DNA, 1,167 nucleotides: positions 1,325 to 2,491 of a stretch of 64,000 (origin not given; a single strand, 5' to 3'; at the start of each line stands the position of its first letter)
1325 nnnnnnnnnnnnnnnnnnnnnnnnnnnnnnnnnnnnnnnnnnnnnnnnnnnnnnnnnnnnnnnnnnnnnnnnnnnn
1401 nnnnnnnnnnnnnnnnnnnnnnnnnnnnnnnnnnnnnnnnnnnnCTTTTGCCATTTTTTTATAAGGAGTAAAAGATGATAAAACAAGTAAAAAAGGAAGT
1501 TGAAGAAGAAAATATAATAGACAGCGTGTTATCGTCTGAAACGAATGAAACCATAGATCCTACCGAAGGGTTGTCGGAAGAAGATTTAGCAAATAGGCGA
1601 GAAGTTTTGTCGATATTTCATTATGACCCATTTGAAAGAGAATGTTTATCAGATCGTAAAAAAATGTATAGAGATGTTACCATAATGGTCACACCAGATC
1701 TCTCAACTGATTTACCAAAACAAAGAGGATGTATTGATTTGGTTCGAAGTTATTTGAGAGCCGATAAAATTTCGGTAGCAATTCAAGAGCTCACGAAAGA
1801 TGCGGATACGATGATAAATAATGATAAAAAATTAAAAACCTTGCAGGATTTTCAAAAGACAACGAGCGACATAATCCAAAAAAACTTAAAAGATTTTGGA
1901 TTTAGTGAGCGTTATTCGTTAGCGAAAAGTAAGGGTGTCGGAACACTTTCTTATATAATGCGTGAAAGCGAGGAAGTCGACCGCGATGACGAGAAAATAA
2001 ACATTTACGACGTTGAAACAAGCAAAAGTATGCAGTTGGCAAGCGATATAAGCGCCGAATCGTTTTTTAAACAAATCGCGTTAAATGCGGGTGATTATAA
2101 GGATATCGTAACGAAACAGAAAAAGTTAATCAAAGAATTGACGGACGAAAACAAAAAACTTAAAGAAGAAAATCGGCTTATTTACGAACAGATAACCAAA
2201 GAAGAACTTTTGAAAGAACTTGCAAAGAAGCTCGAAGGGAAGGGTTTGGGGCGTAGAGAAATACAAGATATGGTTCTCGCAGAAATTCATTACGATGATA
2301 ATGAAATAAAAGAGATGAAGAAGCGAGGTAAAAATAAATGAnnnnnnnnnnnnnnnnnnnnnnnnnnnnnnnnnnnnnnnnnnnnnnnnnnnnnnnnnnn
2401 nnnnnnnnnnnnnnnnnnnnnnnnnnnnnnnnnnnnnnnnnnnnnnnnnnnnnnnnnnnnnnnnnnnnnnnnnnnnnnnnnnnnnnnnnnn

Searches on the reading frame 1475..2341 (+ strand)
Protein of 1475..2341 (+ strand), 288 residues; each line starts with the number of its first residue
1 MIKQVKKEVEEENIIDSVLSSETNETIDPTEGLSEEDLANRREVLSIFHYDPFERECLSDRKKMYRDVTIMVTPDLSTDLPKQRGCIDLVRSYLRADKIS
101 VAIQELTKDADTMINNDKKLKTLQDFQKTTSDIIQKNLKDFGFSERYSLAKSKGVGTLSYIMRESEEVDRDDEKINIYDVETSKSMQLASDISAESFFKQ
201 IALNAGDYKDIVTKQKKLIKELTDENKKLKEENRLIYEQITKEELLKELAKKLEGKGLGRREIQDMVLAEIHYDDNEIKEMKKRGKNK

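Call 50: search_protein_families(library=phrogs, proteins=[window:1475-2341:+], max_evalue=0.00001)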
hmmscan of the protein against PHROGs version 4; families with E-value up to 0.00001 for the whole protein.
window:1475-2341:+ (288 aa): 0 families

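Call 85: find_encoding_contigs(protein=window:1475-2341:+, flank=10000, max_places=3)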
Protein window:1475-2341:+ (288 aa): 5 contigs read that carry it; 3 places shown.
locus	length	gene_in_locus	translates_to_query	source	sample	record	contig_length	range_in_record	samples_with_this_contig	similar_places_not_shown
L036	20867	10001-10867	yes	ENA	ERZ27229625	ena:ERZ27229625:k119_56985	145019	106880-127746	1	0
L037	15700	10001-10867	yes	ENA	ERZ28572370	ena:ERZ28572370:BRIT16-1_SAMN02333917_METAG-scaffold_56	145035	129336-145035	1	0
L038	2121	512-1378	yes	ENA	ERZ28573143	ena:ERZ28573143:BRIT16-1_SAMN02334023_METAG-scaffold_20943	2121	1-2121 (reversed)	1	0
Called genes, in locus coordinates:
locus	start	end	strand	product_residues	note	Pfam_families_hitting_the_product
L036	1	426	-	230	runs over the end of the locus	PF00574:CLP_protease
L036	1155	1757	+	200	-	-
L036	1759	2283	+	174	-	PF21448:DNMK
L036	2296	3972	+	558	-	-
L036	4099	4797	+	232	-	-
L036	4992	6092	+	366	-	-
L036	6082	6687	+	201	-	-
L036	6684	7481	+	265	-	-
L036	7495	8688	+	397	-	PF27386:YonJ_N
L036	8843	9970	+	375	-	PF14420:Clr5 (faint)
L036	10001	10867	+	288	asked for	-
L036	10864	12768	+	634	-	PF03354:TerL_ATPase (weak)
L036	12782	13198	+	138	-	-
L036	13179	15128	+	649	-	-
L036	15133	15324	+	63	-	-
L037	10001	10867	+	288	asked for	-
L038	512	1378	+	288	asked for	-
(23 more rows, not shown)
